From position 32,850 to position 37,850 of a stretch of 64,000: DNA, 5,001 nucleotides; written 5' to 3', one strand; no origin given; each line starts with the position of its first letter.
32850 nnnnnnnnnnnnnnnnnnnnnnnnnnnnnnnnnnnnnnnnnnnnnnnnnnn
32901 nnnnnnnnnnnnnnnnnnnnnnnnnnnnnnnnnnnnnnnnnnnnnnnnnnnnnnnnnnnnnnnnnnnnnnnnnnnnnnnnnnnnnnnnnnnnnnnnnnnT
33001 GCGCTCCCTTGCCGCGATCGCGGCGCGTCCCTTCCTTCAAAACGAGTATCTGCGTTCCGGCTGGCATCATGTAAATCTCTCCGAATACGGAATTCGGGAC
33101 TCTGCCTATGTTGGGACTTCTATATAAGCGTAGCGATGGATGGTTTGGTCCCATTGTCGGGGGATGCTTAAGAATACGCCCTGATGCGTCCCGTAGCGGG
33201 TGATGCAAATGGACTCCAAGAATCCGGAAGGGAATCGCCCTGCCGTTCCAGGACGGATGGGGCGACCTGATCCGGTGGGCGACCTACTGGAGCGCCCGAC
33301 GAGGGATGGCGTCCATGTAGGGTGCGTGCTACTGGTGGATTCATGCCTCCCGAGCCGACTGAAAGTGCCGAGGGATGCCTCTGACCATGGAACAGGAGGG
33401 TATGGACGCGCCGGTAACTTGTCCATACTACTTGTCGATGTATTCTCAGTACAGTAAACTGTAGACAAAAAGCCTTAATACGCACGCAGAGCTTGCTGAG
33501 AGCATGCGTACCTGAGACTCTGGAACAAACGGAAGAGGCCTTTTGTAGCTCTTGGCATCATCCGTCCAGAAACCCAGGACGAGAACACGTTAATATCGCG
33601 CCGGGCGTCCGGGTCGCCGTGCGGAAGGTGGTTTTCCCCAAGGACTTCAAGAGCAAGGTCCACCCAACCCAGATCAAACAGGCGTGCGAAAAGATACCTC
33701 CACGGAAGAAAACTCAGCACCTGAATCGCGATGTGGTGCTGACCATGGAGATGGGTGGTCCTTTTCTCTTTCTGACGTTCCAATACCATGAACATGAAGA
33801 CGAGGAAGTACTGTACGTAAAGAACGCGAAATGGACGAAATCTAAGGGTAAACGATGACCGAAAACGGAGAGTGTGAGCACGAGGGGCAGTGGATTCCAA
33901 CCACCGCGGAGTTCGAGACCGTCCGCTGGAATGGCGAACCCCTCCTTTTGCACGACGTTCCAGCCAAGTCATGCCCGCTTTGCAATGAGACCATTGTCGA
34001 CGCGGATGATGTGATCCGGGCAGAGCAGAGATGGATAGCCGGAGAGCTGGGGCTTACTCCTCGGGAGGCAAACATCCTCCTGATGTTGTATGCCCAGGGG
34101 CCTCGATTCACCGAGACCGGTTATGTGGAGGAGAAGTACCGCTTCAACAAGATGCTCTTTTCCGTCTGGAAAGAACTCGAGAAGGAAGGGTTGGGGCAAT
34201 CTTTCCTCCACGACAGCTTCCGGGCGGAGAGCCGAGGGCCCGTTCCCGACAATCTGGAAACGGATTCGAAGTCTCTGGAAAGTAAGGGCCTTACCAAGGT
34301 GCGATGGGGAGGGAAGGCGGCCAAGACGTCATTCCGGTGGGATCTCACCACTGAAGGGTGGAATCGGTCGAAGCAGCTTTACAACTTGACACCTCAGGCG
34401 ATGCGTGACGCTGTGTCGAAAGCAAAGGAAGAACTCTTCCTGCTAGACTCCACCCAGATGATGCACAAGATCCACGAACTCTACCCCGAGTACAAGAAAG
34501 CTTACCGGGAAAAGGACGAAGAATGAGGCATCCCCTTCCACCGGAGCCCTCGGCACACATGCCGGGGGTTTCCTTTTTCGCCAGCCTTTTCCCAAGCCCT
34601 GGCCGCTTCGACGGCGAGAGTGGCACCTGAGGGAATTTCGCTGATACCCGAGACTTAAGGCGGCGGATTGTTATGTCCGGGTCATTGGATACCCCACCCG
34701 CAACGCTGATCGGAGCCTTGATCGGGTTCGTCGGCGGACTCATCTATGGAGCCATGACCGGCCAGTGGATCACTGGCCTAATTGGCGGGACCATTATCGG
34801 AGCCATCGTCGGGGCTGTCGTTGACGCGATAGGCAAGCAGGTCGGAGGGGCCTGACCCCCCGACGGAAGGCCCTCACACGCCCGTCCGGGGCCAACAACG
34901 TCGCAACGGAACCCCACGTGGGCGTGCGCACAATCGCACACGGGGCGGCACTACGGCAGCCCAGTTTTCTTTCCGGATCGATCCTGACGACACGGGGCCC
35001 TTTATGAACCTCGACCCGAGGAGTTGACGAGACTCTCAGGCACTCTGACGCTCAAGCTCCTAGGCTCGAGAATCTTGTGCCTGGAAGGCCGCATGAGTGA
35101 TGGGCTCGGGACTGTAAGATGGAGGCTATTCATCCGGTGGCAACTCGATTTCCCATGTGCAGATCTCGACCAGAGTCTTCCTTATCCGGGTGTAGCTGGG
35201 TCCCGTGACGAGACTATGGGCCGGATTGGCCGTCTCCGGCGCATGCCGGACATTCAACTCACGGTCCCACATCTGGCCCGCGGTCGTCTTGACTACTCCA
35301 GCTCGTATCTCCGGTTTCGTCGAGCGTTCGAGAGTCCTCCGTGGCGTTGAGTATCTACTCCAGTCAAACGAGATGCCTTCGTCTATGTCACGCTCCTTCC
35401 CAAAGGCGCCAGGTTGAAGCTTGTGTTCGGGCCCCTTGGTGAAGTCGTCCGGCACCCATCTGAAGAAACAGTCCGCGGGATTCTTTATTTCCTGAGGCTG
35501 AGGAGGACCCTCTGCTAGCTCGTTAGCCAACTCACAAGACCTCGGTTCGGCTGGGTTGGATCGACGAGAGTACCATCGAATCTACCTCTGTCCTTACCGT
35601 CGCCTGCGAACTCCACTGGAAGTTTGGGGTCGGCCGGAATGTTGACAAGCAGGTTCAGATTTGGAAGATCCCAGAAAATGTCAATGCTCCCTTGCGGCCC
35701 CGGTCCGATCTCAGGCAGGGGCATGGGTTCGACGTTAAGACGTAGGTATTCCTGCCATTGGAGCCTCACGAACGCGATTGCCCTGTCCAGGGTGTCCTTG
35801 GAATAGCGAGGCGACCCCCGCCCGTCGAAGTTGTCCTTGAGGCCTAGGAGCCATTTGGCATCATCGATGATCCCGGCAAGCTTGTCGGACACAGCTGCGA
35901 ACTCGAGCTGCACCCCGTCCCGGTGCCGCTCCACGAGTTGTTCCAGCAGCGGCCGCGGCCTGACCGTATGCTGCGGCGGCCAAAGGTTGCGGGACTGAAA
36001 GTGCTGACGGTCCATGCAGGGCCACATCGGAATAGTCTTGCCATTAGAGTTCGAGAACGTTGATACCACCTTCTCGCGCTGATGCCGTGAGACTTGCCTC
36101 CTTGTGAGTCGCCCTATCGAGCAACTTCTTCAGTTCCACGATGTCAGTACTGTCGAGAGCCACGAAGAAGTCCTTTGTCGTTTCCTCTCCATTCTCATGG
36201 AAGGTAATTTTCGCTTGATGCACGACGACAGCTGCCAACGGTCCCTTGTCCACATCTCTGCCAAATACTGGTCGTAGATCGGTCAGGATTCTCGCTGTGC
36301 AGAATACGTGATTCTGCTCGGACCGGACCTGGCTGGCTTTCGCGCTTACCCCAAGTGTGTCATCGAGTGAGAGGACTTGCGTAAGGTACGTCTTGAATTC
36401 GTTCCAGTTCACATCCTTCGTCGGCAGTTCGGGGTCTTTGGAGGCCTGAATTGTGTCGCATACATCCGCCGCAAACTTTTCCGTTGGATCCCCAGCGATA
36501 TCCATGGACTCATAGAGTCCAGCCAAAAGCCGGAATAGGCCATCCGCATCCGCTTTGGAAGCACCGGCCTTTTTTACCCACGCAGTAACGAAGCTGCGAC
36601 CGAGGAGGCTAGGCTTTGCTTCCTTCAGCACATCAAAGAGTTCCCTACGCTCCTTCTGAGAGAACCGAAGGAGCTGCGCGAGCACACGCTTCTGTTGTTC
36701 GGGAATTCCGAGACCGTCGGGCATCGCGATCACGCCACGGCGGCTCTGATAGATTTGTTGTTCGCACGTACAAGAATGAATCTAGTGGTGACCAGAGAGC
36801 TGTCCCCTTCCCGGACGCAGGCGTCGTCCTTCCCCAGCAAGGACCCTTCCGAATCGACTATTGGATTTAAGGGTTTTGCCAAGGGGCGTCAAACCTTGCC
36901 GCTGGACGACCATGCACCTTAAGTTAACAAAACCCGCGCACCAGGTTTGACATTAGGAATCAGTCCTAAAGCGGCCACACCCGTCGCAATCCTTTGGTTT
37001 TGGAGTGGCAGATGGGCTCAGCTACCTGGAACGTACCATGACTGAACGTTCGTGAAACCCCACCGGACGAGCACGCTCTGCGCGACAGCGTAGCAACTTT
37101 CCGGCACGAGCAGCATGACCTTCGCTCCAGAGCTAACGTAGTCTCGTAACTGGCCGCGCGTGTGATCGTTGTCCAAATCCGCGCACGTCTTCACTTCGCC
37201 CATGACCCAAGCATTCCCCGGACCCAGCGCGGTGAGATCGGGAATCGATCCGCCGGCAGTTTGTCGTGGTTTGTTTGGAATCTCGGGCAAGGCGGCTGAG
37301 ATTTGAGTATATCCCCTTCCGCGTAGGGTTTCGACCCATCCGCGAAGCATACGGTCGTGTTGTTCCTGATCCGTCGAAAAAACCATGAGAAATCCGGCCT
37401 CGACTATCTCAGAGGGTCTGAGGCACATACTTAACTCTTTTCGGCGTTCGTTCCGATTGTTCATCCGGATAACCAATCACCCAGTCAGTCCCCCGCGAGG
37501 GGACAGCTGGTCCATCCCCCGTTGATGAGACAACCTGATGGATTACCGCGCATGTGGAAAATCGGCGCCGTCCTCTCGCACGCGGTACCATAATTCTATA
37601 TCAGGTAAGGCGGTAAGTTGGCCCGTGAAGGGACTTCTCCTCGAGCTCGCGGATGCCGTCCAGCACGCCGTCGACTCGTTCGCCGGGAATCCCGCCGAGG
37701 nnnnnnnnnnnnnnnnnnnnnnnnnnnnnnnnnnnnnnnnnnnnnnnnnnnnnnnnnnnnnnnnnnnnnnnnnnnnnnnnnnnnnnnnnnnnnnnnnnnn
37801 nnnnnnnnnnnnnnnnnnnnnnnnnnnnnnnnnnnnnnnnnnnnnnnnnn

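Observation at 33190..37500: Lower-GC accessory islet between the heat-shock operon promoter and the IMPase/NADK operon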

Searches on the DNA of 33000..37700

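Call 101: search_rna_families(source=window, start=33000, end=37700, threshold=evalue, max_evalue=1)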
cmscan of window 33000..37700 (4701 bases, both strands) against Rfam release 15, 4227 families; matches with E-value up to 1: 0.
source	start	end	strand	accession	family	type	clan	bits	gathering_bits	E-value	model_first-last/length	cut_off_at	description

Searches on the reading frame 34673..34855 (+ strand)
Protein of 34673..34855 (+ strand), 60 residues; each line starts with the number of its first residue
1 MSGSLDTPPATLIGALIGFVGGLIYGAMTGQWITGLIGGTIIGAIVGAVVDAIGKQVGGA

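Call 3: search_protein_families(library=pfam, proteins=[window:34673-34855:+], max_evalue=1)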
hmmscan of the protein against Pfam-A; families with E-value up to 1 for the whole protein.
window:34673-34855:+ (60 aa): 6 families
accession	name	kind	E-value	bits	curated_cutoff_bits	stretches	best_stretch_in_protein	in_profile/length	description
PF13436.11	Gly-zipper_OmpA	-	0.00018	21.7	27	2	11-32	4-25/44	Glycine-zipper domain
PF13488.11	Gly-zipper_Omp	-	0.0056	17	25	1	9-30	22-43/46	Glycine zipper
PF05818.17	TraT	-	0.11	12.7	31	1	14-55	90-131/214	Enterobacterial TraT complement resistance protein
PF13441.11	Gly-zipper_YMGG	-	0.12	12.5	28.9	1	11-27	28-44/45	YMGG-like Gly-zipper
PF05433.20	Rick_17kDa_Anti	-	0.45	10.9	24.2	0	11-48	3-40/43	Glycine zipper 2TM domain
PF23494.1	bPH_10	-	0.56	10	27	1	3-28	51-76/151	YqeB-like bacterial PH domain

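Call 4: search_protein_families(library=padloc, proteins=[window:34673-34855:+], max_evalue=1)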
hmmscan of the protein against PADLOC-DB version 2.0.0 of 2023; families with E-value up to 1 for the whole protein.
window:34673-34855:+ (60 aa): 0 families

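Call 8: search_protein_families(library=ncbifam, proteins=[window:34673-34855:+], max_evalue=1)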
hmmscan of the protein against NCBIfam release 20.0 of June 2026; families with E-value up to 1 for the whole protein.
window:34673-34855:+ (60 aa): 3 families
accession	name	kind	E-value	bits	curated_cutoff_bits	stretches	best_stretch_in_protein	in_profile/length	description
NF053611.1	YiaD_Gzip_OmpA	equivalog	0.025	14.3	175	1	11-50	25-67/206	YiaD family glycine zipper/OmpA-like lipoprotein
NF038224.1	OmpA_like_CmpA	equivalog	0.079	12.5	300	1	16-51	42-77/233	C-OmpA-like family protein CmpA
NF038392.1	div_DrpB_YedR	equivalog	0.5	10.7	50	0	25-53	50-77/86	cell division protein DrpB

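Call 9: search_protein_families(library=phrogs, proteins=[window:34673-34855:+], max_evalue=1)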
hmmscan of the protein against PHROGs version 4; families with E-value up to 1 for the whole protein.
window:34673-34855:+ (60 aa): 6 families
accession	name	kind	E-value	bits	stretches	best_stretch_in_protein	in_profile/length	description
phrog_14537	-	unknown function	0.0055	17.2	1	9-52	31-74/295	-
phrog_9749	-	unknown function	0.022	16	1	12-52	76-116/145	-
phrog_13877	-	unknown function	0.57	11.1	1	13-58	59-105/150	-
phrog_4668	-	unknown function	0.86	8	1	11-53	274-314/1553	-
phrog_21759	-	unknown function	0.88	8.4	1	12-50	331-371/968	-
phrog_10859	-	unknown function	0.89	8.6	1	13-52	276-313/773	-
